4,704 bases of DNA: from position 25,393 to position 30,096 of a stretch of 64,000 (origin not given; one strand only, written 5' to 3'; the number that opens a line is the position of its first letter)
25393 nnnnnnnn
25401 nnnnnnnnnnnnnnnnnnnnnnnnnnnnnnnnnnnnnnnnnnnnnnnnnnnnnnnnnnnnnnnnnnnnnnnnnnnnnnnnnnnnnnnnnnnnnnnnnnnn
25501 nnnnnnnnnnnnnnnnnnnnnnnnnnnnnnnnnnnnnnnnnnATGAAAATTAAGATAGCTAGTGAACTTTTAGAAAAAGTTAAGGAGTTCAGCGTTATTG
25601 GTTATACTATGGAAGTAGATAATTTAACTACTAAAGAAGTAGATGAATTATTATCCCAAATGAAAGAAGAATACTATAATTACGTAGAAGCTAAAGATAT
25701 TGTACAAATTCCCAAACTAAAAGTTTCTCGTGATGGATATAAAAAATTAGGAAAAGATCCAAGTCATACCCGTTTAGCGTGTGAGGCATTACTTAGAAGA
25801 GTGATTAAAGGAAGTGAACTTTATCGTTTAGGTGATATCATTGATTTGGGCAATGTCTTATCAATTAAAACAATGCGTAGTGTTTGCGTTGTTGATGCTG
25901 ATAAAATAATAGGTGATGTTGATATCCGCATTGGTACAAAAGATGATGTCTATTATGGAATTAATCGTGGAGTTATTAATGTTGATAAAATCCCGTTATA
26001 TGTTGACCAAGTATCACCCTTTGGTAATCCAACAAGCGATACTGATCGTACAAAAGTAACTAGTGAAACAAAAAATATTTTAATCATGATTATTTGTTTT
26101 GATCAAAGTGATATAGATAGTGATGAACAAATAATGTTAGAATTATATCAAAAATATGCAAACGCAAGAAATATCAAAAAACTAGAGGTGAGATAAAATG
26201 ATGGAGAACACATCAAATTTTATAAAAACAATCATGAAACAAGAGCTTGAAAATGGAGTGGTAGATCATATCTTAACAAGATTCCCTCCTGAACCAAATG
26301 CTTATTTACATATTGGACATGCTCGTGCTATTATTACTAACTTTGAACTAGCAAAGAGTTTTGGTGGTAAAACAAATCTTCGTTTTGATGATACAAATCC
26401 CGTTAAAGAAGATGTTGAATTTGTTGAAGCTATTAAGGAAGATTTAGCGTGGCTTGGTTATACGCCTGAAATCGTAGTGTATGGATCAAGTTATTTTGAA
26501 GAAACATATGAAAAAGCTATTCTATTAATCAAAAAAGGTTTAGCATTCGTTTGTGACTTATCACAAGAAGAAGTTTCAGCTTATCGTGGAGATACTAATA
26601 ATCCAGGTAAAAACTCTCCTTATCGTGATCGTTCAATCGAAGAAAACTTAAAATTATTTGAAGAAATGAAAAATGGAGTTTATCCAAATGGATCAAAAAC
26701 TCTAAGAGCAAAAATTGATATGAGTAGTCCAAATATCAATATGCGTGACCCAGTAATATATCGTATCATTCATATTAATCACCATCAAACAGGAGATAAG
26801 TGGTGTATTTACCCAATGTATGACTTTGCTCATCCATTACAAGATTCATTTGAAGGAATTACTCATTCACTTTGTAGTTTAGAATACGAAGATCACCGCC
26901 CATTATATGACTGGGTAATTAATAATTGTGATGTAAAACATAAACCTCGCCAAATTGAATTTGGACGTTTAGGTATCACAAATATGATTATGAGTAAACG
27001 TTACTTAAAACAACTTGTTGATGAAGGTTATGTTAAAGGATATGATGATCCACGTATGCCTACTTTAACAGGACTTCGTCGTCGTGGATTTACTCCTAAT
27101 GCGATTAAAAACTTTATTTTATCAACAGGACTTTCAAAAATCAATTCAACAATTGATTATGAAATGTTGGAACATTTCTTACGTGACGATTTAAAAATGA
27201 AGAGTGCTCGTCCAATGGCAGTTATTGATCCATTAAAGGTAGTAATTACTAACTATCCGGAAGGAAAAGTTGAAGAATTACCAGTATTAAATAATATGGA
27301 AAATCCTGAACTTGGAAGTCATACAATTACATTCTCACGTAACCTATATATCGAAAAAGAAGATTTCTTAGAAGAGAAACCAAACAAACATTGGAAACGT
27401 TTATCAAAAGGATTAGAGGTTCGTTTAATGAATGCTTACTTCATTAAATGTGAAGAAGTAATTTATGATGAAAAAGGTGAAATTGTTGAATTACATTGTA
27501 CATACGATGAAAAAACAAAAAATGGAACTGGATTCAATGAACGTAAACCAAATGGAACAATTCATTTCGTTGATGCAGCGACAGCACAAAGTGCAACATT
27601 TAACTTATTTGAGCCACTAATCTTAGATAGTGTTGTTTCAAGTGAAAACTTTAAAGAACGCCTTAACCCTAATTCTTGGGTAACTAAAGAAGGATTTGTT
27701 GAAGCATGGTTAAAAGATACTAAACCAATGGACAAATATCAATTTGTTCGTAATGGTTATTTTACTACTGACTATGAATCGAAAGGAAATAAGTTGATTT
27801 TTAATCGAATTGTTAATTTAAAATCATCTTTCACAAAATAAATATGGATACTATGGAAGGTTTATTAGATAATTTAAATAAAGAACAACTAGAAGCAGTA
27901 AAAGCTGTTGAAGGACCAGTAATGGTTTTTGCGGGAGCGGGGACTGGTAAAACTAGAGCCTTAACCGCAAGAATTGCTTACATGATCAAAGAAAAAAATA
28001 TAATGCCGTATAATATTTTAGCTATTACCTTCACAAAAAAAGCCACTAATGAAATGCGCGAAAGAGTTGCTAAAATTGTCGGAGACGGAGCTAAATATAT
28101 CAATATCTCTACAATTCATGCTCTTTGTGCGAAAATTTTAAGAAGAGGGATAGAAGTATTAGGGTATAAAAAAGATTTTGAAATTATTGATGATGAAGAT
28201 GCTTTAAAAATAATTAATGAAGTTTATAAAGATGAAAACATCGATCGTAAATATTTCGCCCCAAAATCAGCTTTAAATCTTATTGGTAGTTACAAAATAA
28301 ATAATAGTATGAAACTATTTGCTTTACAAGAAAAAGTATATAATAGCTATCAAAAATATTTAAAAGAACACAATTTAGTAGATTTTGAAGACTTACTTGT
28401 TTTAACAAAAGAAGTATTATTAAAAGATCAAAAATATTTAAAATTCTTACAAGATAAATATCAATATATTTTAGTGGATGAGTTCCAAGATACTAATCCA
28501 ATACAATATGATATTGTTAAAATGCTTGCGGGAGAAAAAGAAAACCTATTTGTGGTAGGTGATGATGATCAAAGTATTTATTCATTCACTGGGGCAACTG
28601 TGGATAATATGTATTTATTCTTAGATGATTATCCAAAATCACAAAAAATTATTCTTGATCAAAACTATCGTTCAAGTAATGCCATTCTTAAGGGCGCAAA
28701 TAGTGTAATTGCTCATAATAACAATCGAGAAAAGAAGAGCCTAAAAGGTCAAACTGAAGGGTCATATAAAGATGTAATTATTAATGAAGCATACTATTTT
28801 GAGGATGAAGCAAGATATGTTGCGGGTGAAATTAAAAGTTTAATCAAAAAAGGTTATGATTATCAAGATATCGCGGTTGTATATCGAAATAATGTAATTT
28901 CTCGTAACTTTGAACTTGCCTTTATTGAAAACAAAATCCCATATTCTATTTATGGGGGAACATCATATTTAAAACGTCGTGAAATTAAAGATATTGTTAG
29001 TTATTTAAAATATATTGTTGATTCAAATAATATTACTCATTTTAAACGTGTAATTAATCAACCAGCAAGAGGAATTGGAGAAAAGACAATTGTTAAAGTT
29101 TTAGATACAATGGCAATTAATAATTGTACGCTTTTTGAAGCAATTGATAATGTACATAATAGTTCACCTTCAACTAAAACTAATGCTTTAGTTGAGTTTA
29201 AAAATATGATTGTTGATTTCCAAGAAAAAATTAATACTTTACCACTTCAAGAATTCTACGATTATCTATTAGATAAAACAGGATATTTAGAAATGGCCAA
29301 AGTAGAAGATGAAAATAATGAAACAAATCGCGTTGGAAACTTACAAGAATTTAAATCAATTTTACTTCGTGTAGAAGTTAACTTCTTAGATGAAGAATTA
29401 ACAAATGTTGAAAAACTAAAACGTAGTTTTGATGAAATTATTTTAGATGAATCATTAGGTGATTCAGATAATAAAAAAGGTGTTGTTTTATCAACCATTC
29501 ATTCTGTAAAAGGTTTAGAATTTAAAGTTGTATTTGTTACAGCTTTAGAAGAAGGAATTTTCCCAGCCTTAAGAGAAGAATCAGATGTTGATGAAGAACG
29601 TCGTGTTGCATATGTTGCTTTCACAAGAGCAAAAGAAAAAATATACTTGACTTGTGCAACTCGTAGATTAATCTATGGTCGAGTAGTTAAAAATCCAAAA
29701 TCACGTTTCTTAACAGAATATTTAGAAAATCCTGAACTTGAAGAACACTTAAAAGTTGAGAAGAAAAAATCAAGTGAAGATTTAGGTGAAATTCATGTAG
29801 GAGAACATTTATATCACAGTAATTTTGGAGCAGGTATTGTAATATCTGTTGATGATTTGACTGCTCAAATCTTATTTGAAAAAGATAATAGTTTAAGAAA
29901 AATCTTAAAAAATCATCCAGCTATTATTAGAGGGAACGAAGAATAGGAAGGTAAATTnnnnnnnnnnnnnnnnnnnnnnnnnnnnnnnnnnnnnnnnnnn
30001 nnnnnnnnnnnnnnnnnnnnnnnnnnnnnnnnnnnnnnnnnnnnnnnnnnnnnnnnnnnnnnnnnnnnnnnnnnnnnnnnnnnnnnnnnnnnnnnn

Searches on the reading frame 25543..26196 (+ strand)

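Call 43: search_protein_families(library=pfam, proteins=[window:25543-26196:+], max_evalue=0.00001)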
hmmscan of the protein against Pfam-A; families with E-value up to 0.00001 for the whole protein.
window:25543-26196:+ (217 aa): 1 family
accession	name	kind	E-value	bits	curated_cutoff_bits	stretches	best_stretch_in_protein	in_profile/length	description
PF03483.22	B3_4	-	2.5e-12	47.2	29.3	1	66-194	6-135/174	B3/4 domain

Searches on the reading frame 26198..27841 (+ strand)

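Call 54: search_protein_families(library=pfam, proteins=[window:26198-27841:+], max_evalue=0.000001)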
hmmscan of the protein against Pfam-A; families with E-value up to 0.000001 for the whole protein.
window:26198-27841:+ (547 aa): 3 families
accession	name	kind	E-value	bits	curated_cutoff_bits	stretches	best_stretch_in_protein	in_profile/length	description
PF00749.27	tRNA-synt_1c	-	8.7e-102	340.7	23.4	1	25-333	2-313/314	tRNA synthetases class I (E and Q), catalytic domain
PF03950.23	tRNA-synt_1c_C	-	1.2e-28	99.6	23.9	1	337-437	2-91/91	tRNA synthetases class I (E and Q), anti-codon binding domain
PF20974.2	tRNA-synt_1c_C2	-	4.1e-13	50.2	23.9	1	454-525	1-69/69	tRNA synthetases class I (E and Q), anti-codon binding domain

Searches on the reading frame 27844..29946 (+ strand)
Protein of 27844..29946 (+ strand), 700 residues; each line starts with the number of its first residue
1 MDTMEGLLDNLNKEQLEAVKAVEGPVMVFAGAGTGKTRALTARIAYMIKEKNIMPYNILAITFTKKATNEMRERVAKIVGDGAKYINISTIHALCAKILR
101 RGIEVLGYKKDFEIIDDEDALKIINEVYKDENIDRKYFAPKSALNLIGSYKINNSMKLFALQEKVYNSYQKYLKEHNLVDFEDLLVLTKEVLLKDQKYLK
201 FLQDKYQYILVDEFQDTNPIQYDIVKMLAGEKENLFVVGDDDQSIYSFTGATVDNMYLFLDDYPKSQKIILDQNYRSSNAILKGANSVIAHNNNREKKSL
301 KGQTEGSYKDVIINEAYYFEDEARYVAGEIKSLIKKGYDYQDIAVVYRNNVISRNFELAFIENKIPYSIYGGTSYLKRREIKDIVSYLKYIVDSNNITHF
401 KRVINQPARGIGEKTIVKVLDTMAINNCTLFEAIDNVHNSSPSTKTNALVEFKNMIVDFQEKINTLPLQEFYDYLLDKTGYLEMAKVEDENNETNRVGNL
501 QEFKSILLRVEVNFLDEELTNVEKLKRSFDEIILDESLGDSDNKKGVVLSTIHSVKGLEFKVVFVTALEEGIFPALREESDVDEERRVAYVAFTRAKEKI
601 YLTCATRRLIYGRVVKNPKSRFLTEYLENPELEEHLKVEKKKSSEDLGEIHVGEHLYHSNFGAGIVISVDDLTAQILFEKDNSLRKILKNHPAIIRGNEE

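Call 54: search_protein_families(library=pfam, proteins=[window:27844-29946:+], max_evalue=0.000001)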
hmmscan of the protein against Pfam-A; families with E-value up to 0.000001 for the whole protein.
window:27844-29946:+ (700 aa): 5 families
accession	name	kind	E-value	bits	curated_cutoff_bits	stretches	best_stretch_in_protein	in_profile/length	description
PF00580.27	UvrD-helicase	-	1.1e-83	281.5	23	1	11-264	1-271/271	UvrD/REP helicase N-terminal domain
PF13361.12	UvrD_C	-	1.6e-58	199.2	25.6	1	269-605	1-348/350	UvrD-like helicase C-terminal domain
PF13245.12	AAA_19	-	1.4e-26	93.7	25.1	1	15-248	1-133/134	AAA domain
PF13538.12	UvrD_C_2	-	1.6e-09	37.9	27.4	1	547-602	2-51/52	UvrD-like helicase C-terminal domain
PF13604.12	AAA_30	-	3.9e-07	30.4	27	0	11-94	2-76/191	AAA domain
